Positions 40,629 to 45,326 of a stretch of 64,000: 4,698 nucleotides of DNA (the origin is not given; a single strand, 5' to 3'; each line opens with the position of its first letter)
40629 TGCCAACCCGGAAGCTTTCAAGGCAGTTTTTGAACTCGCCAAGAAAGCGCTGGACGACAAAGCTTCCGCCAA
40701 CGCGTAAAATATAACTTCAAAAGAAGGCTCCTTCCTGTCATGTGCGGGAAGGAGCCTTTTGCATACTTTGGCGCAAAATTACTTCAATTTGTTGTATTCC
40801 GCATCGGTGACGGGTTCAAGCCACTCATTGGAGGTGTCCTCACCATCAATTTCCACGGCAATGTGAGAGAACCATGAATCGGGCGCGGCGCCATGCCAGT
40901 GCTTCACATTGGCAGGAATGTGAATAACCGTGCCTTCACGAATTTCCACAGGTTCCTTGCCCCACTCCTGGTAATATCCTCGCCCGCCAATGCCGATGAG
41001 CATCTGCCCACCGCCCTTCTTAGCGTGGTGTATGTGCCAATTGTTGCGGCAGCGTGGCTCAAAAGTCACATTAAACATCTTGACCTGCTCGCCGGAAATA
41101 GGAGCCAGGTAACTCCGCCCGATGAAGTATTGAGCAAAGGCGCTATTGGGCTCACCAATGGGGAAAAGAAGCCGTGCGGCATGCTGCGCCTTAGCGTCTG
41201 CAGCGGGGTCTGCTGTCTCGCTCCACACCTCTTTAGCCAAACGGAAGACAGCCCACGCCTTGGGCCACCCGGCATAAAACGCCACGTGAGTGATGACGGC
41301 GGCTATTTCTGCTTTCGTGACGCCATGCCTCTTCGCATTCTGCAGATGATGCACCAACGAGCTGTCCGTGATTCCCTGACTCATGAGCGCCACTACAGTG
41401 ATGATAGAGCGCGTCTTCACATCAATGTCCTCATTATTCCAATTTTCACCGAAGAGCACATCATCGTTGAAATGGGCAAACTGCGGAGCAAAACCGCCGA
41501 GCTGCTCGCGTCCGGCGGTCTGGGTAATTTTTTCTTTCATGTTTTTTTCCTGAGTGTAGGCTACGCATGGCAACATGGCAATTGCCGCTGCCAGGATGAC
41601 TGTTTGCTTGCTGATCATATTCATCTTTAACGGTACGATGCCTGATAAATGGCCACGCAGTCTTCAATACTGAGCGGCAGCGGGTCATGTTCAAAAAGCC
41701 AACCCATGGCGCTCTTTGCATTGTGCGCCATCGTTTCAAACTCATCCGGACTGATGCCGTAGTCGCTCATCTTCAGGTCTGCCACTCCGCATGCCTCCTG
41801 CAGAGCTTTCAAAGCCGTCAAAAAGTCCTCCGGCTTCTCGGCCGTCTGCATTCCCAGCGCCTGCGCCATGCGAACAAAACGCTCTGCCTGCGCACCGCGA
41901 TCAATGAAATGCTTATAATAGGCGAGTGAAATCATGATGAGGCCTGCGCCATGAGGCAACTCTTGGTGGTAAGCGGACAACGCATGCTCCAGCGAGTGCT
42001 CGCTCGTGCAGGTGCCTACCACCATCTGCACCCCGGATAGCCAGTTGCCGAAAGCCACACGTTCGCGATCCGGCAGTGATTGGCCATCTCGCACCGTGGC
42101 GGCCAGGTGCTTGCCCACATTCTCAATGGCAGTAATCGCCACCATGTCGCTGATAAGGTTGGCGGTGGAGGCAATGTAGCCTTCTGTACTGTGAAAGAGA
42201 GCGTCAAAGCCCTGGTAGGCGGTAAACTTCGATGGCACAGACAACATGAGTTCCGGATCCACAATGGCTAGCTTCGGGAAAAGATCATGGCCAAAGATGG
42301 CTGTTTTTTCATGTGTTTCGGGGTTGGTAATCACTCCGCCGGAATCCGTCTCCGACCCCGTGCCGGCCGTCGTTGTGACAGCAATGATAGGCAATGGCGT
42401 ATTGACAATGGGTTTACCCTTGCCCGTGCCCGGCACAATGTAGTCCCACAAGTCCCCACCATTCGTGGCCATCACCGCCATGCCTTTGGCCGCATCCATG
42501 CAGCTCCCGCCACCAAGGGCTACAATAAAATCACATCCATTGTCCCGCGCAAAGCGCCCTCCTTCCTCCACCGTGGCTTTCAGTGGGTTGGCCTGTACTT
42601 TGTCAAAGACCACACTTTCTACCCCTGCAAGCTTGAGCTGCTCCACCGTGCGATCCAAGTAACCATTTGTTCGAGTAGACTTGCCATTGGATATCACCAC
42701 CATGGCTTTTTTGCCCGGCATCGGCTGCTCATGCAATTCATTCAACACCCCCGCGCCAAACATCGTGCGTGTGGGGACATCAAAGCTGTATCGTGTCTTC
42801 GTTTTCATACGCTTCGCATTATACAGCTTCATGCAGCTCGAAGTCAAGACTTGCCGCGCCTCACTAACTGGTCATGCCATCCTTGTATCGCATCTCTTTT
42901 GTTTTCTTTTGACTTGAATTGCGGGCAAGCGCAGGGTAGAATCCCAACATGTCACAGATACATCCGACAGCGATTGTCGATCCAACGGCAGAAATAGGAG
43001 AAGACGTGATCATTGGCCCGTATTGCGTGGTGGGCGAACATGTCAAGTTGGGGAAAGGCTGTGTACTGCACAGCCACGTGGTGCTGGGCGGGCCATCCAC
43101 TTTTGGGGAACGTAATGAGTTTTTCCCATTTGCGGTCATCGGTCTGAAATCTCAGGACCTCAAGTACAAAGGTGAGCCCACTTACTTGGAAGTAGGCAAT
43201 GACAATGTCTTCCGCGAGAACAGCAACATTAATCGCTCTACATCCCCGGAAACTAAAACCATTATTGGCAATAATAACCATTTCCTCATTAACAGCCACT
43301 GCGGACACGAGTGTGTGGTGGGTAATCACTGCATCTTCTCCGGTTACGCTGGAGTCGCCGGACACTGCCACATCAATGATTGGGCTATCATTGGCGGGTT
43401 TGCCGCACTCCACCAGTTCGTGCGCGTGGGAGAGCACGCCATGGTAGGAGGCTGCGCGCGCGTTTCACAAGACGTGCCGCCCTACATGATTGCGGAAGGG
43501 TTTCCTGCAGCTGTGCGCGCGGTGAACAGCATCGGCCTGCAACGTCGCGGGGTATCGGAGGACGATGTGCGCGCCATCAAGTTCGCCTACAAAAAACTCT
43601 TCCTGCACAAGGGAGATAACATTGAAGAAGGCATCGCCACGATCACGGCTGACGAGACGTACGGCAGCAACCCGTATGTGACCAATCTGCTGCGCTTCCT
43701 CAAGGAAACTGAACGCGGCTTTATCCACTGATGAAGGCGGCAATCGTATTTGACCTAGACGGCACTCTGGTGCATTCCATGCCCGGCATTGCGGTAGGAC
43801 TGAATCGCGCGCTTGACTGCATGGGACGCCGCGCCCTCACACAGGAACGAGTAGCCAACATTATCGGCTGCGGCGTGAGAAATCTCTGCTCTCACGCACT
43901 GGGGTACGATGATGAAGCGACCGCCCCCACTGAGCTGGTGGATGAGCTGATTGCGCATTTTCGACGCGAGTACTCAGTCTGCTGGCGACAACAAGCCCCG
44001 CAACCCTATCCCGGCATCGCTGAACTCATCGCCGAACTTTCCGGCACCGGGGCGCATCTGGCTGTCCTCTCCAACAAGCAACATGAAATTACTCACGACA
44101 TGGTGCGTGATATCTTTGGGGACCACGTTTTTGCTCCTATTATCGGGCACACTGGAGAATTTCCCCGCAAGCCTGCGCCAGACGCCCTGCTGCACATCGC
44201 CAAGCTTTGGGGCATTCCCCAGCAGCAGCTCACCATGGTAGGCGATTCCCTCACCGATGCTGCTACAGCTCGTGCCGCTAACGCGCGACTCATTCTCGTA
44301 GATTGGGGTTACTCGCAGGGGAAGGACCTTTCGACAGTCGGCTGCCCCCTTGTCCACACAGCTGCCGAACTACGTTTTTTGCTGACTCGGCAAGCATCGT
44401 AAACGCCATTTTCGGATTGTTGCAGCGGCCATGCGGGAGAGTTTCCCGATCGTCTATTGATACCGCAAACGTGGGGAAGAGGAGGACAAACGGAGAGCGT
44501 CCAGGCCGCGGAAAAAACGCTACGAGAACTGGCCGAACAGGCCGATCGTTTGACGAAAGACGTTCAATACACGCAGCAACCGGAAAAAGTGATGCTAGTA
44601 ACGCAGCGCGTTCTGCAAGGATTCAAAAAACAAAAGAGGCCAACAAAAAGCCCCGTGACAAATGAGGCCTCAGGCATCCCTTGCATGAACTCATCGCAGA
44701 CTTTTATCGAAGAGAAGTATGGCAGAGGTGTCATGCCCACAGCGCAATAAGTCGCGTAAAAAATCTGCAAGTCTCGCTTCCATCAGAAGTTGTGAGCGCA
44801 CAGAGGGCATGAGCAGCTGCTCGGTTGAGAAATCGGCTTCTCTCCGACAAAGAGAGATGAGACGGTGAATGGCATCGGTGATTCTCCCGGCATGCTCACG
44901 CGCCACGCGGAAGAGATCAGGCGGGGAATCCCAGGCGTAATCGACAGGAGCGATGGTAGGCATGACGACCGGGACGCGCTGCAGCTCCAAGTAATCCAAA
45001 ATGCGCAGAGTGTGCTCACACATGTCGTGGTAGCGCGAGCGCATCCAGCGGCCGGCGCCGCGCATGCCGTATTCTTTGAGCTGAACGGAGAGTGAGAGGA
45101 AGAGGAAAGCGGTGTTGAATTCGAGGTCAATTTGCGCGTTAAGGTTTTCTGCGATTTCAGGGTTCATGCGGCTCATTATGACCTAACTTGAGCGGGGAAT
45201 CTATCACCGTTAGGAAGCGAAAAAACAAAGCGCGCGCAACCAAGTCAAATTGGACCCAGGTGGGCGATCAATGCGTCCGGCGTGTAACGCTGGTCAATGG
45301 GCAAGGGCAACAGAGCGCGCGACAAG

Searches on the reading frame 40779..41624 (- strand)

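Call 66: search_protein_families(library=pfam, proteins=[window:40779-41624:-], max_evalue=0.0001)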
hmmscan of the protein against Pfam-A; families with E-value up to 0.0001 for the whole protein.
window:40779-41624:- (281 aa): 2 families
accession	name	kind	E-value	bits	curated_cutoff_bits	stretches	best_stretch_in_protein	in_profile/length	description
PF02627.25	CMD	-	1.4e-20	73.5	23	1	47-132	1-84/84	Carboxymuconolactone decarboxylase family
PF07883.17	Cupin_2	-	4.8e-06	26.6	27.2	1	186-246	3-58/70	Cupin domain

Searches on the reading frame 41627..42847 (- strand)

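Call 66: search_protein_families(library=pfam, proteins=[window:41627-42847:-], max_evalue=0.0001)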
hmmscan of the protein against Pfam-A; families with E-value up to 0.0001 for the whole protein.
window:41627-42847:- (406 aa): 3 families
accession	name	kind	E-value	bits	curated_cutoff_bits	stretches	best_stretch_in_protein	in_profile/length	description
PF00465.25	Fe-ADH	-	2.2e-51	174.2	31.3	1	25-198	1-168/168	Iron-containing alcohol dehydrogenase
PF25137.1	ADH_Fe_C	-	8.4e-28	97.8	27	1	209-405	1-194/194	Fe-containing alcohol dehydrogenase family, C-terminal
PF13685.12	Fe-ADH_2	-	1.8e-06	28.5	28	1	48-125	20-95/149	Iron-containing alcohol dehydrogenase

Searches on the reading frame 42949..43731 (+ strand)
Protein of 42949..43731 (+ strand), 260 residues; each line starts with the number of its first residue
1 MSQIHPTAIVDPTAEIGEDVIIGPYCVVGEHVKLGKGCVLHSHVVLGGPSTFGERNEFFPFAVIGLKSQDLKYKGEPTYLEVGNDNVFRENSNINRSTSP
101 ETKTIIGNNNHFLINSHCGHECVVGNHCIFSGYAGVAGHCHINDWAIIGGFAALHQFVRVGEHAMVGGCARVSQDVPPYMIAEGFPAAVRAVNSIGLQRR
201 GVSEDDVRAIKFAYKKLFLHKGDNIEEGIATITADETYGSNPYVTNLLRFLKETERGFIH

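Call 66: search_protein_families(library=pfam, proteins=[window:42949-43731:+], max_evalue=0.0001)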
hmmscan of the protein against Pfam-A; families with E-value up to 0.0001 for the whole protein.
window:42949-43731:+ (260 aa): 3 families
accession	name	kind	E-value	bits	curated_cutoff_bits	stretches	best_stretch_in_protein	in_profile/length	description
PF13720.11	Acetyltransf_11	-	5.1e-21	75.3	24.5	1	175-259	1-82/82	Udp N-acetylglucosamine O-acyltransferase; Domain 2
PF00132.30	Hexapep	-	1.8e-18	65.8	27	1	14-48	2-36/36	Bacterial transferase hexapeptide (six repeats)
PF25084.1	LbH_EIF2B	-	3.7e-07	30.5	54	0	86-175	10-102/105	EIF2B subunit epsilon LbH domain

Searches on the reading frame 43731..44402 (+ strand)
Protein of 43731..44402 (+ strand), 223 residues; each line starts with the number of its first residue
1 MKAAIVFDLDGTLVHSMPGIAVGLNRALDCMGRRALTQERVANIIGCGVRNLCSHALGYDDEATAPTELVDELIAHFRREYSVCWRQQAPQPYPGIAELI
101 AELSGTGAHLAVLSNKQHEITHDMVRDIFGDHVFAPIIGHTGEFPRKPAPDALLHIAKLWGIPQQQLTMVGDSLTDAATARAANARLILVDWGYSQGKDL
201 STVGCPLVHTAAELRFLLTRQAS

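Call 66: search_protein_families(library=pfam, proteins=[window:43731-44402:+], max_evalue=0.0001)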
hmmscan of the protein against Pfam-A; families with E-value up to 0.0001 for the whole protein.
window:43731-44402:+ (223 aa): 4 families
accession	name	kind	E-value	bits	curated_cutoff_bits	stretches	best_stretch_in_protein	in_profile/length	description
PF13419.12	HAD_2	-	1.5e-29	103.8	23.8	1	5-190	1-178/178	Haloacid dehalogenase-like hydrolase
PF00702.32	Hydrolase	-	3.3e-24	86.8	26.4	1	4-184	3-191/191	haloacid dehalogenase-like hydrolase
PF13242.12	Hydrolase_like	-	1.7e-09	37.9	22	1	146-203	3-61/75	HAD-hyrolase-like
PF12710.13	HAD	-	5.1e-08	34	27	1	5-181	1-189/189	haloacid dehalogenase-like hydrolase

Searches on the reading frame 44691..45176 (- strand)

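Call 66: search_protein_families(library=pfam, proteins=[window:44691-45176:-], max_evalue=0.0001)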
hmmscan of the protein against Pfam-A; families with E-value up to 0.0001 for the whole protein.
window:44691-45176:- (161 aa): 1 family
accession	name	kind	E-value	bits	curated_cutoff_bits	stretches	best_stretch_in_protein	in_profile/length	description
PF00210.30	Ferritin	-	1e-18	68.1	24.5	1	10-143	2-139/142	Ferritin-like domain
